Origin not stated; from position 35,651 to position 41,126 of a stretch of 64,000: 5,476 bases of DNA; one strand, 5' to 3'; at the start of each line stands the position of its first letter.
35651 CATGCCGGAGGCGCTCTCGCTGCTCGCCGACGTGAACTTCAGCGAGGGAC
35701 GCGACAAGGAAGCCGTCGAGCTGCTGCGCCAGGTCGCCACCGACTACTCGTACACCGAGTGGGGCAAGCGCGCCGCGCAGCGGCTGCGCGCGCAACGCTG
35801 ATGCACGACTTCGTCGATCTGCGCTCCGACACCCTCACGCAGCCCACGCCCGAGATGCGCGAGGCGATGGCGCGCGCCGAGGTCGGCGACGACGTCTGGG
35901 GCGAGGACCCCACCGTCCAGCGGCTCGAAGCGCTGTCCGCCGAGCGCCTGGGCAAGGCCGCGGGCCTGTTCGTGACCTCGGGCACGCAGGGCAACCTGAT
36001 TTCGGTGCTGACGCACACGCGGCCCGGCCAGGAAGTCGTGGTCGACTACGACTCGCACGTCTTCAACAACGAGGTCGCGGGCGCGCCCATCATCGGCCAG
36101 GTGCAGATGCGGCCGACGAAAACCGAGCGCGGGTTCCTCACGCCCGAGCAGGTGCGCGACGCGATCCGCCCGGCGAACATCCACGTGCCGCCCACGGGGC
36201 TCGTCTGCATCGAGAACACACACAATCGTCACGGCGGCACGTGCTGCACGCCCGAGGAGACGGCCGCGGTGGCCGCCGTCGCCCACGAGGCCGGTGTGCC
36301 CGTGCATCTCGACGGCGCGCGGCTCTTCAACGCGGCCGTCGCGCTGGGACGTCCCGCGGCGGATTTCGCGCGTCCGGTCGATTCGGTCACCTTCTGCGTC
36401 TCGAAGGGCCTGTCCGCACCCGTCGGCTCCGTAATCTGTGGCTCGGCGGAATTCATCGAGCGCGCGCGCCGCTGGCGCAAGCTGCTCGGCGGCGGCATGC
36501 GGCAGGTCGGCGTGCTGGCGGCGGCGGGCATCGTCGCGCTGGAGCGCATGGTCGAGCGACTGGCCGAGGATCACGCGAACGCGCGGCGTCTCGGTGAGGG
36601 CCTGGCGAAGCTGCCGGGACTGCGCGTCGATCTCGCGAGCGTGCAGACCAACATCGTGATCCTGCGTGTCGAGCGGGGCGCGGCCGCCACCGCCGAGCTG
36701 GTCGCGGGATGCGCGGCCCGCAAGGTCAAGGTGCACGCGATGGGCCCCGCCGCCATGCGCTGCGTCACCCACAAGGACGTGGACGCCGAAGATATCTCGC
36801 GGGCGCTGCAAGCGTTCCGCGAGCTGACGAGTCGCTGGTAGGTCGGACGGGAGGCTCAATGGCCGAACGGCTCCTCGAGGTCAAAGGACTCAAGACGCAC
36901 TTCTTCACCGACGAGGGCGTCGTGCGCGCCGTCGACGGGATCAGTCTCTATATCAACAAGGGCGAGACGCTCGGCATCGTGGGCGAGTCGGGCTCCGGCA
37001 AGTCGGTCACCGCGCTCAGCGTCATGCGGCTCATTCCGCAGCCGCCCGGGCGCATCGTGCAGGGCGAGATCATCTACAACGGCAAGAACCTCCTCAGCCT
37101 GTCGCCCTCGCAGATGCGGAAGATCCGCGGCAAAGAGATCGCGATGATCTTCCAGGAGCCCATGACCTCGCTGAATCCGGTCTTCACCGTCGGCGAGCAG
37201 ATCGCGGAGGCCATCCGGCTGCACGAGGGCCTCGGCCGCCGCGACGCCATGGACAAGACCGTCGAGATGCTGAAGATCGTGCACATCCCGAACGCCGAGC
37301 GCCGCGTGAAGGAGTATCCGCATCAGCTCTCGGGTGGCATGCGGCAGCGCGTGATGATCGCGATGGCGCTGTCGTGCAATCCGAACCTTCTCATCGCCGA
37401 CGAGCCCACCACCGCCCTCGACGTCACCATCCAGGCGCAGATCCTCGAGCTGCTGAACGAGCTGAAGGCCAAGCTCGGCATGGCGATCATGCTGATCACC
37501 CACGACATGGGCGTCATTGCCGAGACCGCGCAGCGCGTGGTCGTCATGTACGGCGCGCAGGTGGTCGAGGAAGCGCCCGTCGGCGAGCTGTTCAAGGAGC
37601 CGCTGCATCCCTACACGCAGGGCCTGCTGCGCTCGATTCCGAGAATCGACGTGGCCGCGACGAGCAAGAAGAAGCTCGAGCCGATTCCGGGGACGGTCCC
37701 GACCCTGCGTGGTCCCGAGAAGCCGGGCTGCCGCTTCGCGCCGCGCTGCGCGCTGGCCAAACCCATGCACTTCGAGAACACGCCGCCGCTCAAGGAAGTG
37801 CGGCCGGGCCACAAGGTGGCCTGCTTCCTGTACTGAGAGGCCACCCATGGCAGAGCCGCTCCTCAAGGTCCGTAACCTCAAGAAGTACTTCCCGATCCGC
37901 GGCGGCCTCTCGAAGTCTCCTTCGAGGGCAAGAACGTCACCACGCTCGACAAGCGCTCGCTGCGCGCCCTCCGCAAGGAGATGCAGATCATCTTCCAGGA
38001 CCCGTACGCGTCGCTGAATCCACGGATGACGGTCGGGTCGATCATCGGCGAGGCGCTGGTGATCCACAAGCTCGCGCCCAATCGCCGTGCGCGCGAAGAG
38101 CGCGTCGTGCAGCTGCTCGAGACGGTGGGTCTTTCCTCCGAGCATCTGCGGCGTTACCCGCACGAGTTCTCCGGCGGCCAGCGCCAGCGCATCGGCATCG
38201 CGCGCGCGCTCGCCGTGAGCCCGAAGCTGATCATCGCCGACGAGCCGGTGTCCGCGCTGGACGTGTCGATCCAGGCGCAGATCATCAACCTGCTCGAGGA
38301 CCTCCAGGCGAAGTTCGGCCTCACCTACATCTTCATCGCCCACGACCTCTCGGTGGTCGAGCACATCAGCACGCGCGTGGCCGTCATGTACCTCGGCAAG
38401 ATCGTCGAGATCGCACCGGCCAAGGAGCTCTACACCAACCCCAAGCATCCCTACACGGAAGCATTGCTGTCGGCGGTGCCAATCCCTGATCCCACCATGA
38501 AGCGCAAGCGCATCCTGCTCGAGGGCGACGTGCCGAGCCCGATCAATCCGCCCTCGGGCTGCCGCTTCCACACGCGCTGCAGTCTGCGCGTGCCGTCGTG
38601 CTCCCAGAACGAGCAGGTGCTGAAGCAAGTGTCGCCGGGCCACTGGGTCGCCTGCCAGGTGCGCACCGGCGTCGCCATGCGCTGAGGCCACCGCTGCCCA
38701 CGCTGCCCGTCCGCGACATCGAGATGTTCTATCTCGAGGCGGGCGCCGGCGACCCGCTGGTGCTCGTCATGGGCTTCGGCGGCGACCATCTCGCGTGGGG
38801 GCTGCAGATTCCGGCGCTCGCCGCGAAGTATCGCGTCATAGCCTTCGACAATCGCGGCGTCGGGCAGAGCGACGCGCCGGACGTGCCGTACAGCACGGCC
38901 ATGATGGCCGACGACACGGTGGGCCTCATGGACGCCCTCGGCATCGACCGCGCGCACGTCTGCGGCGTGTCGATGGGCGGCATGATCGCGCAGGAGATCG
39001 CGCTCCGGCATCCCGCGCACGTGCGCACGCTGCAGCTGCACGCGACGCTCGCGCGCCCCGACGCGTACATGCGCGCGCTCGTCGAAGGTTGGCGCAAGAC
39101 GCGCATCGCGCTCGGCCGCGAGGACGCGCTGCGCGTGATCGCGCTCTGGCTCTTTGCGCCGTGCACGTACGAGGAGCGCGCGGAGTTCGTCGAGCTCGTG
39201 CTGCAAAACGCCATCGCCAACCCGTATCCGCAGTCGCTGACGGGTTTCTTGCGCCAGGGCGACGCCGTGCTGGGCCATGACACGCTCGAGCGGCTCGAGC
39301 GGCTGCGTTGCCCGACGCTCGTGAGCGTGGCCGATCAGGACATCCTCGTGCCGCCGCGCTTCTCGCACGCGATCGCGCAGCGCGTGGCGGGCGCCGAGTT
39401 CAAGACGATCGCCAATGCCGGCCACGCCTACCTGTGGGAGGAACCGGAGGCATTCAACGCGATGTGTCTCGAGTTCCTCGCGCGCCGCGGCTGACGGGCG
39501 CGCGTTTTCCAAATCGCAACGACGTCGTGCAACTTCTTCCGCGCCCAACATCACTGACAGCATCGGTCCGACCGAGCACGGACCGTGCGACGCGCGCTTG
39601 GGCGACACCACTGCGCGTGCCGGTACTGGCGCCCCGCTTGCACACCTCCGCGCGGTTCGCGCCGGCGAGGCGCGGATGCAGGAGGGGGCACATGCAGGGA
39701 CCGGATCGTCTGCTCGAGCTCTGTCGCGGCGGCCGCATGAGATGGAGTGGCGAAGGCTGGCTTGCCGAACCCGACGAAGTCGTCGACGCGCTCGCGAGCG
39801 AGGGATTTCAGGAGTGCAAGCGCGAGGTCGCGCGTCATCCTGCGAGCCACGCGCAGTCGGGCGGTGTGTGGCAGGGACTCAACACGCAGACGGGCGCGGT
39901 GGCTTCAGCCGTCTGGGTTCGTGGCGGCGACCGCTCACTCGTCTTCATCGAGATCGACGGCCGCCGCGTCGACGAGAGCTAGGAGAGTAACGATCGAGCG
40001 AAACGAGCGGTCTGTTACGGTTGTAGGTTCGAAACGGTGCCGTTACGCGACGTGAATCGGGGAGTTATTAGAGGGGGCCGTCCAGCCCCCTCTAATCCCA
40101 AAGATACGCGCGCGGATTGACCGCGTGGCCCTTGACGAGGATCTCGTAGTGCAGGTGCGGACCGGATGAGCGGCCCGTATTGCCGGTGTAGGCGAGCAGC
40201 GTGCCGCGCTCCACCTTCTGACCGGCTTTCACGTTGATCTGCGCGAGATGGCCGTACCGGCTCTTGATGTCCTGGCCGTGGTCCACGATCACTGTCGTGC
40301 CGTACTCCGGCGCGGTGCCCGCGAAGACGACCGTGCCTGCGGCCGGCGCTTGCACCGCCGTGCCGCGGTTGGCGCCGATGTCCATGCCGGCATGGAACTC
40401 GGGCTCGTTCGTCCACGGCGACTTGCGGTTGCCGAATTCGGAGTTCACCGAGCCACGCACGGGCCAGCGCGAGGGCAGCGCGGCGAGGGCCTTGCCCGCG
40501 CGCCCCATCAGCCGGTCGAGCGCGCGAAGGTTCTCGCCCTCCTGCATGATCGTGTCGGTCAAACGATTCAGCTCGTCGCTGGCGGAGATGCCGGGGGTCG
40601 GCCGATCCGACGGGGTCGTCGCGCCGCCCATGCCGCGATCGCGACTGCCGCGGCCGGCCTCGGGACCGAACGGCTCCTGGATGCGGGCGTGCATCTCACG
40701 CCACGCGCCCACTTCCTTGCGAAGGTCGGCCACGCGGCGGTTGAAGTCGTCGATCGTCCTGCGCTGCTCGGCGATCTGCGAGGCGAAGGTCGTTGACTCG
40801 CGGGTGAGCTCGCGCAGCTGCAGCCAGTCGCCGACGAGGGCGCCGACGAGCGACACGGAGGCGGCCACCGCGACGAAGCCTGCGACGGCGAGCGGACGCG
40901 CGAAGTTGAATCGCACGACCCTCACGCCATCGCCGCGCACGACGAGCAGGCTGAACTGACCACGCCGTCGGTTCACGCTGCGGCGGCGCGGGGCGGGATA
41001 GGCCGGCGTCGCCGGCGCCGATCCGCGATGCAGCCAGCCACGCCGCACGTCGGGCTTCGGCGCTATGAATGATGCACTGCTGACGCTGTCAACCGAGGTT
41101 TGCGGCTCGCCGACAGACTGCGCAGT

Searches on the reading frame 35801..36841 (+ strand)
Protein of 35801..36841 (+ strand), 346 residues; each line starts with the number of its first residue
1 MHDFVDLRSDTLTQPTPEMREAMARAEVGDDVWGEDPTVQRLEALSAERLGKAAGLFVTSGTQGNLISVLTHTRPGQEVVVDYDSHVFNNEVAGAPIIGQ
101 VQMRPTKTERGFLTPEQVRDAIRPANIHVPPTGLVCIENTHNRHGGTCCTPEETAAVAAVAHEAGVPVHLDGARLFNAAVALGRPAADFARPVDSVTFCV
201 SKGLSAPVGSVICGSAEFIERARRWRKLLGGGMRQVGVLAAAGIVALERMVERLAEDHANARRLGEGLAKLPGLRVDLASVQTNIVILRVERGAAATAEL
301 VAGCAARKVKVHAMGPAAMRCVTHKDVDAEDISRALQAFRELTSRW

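Call 75: search_protein_families(library=pfam, proteins=[window:35801-36841:+], max_evalue=0.00001)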
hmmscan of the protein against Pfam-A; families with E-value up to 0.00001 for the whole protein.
window:35801-36841:+ (346 aa): 3 families
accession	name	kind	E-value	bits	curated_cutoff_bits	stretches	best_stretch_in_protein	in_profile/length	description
PF01212.27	Beta_elim_lyase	-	1.1e-106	356.9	27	1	6-289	1-286/288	Beta-eliminating lyase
PF00155.27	Aminotran_1_2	-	4.3e-10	39.7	19.7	1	15-307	18-325/361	Aminotransferase class I and II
PF01041.23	DegT_DnrJ_EryC1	-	2.5e-06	27.4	19.8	0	29-311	16-303/360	DegT/DnrJ/EryC1/StrS aminotransferase family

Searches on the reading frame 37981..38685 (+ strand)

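Call 75: search_protein_families(library=pfam, proteins=[window:37981-38685:+], max_evalue=0.00001)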
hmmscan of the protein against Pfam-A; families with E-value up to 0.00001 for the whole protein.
window:37981-38685:+ (234 aa): 2 families
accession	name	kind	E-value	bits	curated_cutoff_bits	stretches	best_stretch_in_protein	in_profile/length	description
PF08352.17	oligo_HPY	-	2.6e-20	73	27.1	1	142-207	1-65/65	Oligopeptide/dipeptide transporter, C-terminal region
PF00005.33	ABC_tran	-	5.8e-14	53.3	25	1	2-90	62-136/137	ABC transporter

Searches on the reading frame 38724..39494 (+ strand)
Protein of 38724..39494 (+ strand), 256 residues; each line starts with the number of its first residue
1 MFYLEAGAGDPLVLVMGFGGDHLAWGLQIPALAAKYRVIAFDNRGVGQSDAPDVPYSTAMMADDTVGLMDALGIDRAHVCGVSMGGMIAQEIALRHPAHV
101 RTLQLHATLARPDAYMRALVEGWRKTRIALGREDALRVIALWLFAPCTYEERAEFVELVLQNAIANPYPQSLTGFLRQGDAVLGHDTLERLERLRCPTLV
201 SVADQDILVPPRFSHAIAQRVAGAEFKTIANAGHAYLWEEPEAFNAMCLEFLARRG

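Call 75: search_protein_families(library=pfam, proteins=[window:38724-39494:+], max_evalue=0.00001)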
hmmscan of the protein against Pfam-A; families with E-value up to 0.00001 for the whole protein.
window:38724-39494:+ (256 aa): 3 families
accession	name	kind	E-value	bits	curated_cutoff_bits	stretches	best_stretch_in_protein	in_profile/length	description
PF00561.26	Abhydrolase_1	-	6.4e-31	108.3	25.8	1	11-241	2-245/245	alpha/beta hydrolase fold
PF12697.13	Abhydrolase_6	-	6.2e-21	76.5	26.3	1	12-246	1-216/217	Alpha/beta hydrolase family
PF12146.15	Hydrolase_4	-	2.2e-16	60.3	27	1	34-239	30-237/239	Serine aminopeptidase, S33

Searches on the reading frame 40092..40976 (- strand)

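Call 75: search_protein_families(library=pfam, proteins=[window:40092-40976:-], max_evalue=0.00001)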
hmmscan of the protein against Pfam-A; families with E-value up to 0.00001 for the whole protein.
window:40092-40976:- (294 aa): 1 family
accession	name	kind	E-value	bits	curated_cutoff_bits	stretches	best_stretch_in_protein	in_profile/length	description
PF01551.29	Peptidase_M23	-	2.3e-33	114.7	28.7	1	194-288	2-96/96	Peptidase family M23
